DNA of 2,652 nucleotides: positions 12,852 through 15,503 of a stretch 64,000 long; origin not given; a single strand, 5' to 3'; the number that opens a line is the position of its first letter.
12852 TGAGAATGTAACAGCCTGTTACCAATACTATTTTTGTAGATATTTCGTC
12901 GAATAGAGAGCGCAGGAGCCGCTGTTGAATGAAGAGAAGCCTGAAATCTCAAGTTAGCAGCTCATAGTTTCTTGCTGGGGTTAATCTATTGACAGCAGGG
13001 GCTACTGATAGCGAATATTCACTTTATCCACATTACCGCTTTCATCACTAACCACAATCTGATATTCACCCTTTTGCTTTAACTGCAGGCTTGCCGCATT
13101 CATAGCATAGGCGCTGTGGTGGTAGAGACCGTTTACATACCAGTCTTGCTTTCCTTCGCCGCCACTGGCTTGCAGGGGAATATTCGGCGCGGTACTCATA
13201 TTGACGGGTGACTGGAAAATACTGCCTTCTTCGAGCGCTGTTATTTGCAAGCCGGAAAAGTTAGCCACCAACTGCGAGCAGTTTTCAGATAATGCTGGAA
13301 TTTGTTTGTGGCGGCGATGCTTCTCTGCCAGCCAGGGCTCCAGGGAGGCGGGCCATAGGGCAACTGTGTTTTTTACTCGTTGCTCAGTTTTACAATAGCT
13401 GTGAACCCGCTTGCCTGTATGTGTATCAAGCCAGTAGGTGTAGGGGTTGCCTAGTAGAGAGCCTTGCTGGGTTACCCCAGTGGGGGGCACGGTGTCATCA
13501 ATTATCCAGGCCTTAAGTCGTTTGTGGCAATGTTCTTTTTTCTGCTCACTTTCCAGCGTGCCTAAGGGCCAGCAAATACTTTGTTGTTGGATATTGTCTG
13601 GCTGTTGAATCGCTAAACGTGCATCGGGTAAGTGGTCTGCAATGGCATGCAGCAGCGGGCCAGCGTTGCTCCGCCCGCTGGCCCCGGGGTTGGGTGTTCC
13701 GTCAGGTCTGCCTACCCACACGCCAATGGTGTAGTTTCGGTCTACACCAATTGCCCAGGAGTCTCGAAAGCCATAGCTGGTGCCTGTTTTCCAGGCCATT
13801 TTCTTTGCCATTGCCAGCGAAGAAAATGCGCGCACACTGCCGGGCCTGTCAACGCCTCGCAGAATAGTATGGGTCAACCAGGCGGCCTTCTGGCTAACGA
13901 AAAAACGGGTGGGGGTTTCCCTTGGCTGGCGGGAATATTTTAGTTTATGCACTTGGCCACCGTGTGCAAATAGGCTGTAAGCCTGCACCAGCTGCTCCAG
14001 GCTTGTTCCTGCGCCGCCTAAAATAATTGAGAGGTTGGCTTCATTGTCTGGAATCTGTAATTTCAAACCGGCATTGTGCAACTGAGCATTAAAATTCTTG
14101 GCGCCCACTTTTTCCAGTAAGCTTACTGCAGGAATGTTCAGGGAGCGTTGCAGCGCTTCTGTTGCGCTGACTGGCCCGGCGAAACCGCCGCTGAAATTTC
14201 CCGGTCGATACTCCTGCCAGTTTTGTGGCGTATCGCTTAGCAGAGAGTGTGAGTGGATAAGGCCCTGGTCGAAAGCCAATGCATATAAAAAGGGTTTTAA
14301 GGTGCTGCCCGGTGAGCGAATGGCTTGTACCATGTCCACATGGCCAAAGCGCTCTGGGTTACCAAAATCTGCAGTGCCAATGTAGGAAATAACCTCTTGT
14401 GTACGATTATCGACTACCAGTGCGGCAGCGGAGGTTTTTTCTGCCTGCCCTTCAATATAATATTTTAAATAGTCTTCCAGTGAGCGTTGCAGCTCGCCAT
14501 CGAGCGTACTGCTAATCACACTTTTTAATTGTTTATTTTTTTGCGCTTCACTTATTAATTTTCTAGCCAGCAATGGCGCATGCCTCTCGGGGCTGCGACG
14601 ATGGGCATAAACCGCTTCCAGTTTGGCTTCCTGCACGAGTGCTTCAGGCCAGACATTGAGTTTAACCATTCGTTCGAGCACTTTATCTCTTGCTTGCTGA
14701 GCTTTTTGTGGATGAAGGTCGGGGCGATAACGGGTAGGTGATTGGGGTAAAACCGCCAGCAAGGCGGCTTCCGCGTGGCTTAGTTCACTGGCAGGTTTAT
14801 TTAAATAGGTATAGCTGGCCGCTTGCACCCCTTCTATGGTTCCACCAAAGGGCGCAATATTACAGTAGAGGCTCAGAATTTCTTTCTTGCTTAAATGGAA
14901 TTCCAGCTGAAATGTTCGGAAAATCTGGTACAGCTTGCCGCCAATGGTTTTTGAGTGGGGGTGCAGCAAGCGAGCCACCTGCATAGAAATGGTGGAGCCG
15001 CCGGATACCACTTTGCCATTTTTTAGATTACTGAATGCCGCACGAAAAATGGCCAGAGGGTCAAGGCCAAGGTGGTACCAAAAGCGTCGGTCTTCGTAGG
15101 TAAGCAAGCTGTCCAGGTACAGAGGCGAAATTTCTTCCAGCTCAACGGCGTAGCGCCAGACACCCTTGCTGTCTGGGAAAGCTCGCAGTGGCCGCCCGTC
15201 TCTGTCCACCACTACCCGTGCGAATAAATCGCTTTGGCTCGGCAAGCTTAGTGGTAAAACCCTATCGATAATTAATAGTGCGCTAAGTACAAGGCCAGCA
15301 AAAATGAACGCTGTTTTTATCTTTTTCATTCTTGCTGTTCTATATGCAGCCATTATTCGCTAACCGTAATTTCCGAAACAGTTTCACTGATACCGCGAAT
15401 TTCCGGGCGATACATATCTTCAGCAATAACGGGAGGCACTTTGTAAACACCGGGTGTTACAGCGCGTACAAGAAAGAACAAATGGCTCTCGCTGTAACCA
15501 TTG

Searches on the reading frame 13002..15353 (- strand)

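Call 9: search_protein_families(library=pfam, proteins=[window:13002-15353:-], max_evalue=0.001)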
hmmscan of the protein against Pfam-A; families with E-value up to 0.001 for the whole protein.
window:13002-15353:- (783 aa): 3 families
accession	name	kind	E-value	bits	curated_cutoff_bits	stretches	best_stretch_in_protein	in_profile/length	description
PF00912.28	Transgly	-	5.4e-51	173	27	1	54-229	3-177/178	Transglycosylase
PF00905.27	Transpeptidase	-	1.2e-22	81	22.1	1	310-548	2-263/299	Penicillin binding protein transpeptidase domain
PF06832.18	BiPBP_C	-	4.6e-13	49.3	26.8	1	700-780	10-90/90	Penicillin-Binding Protein C-terminus Family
